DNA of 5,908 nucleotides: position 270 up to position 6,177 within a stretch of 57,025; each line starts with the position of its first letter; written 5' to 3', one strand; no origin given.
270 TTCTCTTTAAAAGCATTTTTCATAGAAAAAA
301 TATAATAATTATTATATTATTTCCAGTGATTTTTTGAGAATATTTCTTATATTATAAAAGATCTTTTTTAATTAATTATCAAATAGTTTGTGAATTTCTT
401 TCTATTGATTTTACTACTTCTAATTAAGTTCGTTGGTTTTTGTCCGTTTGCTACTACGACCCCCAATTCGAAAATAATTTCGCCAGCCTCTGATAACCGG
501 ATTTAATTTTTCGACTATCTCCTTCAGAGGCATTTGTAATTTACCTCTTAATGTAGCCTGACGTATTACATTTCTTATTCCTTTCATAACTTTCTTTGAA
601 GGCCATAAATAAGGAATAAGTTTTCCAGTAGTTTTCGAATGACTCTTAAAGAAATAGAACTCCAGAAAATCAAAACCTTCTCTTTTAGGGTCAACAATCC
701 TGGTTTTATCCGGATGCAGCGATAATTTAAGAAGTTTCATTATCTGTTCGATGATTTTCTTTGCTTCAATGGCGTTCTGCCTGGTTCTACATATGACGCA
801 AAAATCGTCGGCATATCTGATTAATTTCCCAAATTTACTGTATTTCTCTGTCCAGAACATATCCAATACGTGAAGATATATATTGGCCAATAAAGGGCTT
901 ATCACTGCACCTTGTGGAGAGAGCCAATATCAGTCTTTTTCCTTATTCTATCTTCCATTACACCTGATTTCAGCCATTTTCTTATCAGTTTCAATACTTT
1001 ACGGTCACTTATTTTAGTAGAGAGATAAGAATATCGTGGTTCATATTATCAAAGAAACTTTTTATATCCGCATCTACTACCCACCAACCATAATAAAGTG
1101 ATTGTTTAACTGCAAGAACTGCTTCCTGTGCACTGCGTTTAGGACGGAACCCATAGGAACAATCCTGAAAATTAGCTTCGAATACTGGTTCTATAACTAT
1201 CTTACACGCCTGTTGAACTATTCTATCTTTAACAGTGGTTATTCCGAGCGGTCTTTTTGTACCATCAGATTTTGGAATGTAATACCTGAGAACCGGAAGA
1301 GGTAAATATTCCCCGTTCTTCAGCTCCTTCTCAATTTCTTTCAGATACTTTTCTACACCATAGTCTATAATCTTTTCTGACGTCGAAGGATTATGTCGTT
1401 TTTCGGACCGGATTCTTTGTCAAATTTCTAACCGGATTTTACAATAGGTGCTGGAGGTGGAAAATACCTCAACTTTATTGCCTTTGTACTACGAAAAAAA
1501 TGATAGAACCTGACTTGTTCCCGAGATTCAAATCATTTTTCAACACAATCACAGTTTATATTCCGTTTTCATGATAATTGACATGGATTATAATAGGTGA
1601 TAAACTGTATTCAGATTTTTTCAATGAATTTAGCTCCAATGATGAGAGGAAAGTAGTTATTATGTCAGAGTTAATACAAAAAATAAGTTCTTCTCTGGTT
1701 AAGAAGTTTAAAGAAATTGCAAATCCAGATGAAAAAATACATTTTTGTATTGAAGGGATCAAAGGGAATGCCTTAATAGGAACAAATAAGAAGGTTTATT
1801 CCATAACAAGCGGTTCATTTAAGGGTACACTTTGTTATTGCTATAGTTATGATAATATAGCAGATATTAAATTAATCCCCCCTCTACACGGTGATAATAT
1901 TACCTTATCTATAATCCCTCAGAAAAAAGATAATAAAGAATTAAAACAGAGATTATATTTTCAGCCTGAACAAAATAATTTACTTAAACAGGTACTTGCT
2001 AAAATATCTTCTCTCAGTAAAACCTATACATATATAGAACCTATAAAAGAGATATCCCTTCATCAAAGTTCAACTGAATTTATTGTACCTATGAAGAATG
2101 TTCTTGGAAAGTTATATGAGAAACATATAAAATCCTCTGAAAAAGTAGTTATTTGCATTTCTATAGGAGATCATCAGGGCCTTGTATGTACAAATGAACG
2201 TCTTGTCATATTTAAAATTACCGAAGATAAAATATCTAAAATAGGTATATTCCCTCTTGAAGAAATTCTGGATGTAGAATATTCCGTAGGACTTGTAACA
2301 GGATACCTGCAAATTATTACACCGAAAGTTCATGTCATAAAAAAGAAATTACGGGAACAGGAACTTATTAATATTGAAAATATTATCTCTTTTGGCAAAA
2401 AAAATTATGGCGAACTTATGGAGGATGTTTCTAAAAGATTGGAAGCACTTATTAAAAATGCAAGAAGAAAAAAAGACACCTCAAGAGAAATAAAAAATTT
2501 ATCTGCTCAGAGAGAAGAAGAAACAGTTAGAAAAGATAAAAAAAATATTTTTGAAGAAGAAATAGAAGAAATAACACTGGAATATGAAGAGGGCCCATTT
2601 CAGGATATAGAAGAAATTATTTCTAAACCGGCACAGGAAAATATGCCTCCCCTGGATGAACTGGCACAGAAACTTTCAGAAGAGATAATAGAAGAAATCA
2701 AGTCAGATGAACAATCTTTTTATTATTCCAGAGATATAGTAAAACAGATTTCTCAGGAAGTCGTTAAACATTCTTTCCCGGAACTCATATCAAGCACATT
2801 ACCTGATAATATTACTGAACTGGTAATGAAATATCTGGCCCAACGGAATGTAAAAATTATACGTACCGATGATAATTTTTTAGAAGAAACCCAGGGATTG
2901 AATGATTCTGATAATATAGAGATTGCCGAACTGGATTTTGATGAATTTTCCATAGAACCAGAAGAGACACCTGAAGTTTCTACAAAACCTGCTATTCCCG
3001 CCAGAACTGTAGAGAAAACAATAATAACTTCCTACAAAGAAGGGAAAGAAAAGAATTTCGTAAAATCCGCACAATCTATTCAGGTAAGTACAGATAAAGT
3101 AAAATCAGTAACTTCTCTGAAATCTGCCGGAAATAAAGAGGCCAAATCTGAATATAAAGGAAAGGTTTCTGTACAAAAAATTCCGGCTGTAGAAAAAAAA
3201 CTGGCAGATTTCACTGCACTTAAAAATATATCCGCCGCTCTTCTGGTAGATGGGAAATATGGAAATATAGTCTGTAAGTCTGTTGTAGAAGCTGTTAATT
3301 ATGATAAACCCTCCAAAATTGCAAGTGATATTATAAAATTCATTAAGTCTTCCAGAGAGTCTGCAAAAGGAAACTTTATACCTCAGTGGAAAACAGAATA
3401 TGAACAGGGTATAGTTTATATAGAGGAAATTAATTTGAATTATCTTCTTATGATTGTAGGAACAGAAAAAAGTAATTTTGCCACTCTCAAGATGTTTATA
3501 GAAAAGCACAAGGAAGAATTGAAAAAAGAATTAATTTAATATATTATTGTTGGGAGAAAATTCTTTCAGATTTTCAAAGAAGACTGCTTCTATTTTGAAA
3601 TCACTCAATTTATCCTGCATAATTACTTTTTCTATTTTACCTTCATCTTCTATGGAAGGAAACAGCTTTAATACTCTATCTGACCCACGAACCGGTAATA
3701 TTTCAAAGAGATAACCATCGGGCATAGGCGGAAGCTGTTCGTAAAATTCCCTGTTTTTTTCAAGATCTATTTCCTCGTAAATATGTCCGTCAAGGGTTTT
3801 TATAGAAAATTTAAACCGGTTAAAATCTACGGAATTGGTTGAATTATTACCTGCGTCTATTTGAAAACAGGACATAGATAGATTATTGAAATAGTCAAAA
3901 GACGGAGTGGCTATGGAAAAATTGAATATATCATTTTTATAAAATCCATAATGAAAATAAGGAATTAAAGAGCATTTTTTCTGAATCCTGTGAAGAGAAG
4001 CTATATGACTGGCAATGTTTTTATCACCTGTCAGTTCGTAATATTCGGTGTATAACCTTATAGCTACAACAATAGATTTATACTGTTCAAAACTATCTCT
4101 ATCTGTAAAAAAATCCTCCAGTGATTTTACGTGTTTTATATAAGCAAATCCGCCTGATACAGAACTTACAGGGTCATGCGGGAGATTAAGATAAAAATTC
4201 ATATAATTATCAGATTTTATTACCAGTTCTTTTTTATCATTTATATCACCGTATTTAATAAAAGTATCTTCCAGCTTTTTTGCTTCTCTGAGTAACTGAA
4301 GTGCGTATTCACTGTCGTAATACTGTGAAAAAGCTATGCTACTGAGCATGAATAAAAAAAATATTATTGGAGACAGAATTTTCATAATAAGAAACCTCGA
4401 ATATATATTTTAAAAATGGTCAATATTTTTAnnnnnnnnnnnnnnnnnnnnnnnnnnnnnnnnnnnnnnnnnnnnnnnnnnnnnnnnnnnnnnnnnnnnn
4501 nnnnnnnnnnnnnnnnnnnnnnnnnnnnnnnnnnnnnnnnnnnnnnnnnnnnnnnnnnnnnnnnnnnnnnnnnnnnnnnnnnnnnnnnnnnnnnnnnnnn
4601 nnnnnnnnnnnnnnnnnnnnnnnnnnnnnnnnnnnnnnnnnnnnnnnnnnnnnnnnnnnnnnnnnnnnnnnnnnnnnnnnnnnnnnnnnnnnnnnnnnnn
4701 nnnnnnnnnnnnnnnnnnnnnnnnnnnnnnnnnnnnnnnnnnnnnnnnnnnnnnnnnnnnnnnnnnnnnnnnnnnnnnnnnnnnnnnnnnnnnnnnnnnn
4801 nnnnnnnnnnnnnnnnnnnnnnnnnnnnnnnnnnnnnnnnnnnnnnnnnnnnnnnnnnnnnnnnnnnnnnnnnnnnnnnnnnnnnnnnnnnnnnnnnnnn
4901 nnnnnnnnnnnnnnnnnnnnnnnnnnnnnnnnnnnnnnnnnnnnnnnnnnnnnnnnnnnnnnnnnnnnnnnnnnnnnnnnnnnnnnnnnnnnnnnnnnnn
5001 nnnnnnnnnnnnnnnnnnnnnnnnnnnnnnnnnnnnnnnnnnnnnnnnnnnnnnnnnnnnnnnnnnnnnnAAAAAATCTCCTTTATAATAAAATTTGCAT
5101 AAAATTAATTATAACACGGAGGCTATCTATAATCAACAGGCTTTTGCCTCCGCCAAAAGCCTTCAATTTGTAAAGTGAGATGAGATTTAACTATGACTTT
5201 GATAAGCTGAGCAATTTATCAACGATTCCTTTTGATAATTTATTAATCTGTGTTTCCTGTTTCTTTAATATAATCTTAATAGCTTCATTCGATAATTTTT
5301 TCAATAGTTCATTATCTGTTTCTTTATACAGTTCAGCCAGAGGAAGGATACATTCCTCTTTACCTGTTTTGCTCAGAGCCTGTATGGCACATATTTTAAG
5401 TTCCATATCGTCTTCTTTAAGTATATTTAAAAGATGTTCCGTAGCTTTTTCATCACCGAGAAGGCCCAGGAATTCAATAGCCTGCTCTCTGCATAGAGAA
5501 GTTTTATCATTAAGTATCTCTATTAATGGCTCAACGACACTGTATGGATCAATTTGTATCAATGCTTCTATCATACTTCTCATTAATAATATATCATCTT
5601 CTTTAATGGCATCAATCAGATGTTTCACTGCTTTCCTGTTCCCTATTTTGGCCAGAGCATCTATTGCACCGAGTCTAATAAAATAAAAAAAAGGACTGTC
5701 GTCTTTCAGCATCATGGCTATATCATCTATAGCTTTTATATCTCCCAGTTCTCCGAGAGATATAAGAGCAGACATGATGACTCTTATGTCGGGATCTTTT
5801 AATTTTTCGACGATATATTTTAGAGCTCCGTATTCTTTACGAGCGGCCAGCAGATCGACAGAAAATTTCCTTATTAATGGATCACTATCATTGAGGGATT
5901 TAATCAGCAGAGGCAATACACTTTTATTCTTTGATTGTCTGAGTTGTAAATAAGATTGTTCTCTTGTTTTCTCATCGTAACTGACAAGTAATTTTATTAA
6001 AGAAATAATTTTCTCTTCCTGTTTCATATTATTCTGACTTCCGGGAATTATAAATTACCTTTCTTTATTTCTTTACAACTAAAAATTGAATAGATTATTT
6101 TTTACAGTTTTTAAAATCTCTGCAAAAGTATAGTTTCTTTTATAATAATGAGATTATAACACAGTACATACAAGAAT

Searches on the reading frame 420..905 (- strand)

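Call 75: search_protein_families(library=pfam, proteins=[window:420-905:-], max_evalue=0.0001)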
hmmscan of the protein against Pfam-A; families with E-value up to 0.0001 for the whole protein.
window:420-905:- (161 aa): 2 families
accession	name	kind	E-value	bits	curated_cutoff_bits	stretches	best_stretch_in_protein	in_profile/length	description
PF00078.32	RVT_1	-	4.8e-11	43.2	29.6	1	2-81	125-201/205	Reverse transcriptase (RNA-dependent DNA polymerase)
PF08388.16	GIIM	-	1.2e-10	41.6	23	1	108-151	2-45/80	Group II intron, maturase-specific domain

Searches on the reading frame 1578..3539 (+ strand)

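Call 75: search_protein_families(library=pfam, proteins=[window:1578-3539:+], max_evalue=0.0001)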
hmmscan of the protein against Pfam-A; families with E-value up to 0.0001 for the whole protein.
window:1578-3539:+ (653 aa): 1 family
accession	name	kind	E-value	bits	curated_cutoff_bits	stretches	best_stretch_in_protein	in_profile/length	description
PF14470.12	bPH_3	-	7.7e-06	26.7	23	0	196-254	19-77/95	Bacterial PH domain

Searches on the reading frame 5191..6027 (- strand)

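Call 75: search_protein_families(library=pfam, proteins=[window:5191-6027:-], max_evalue=0.0001)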
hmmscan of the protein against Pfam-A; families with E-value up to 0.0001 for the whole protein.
window:5191-6027:- (278 aa): 4 families
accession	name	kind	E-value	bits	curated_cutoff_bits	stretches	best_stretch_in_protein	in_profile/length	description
PF13646.12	HEAT_2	-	1.5e-44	150.6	27.7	5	39-112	2-76/88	HEAT repeats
PF03130.22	HEAT_PBS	-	1.9e-14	52.9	20.9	0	117-142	1-26/27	PBS lyase HEAT-like repeat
PF02985.28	HEAT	-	5.7e-12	45.1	23.5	0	37-61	1-25/31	HEAT repeat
PF13513.12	HEAT_EZ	-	3.7e-08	34.1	27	0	36-60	28-52/55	HEAT-like repeat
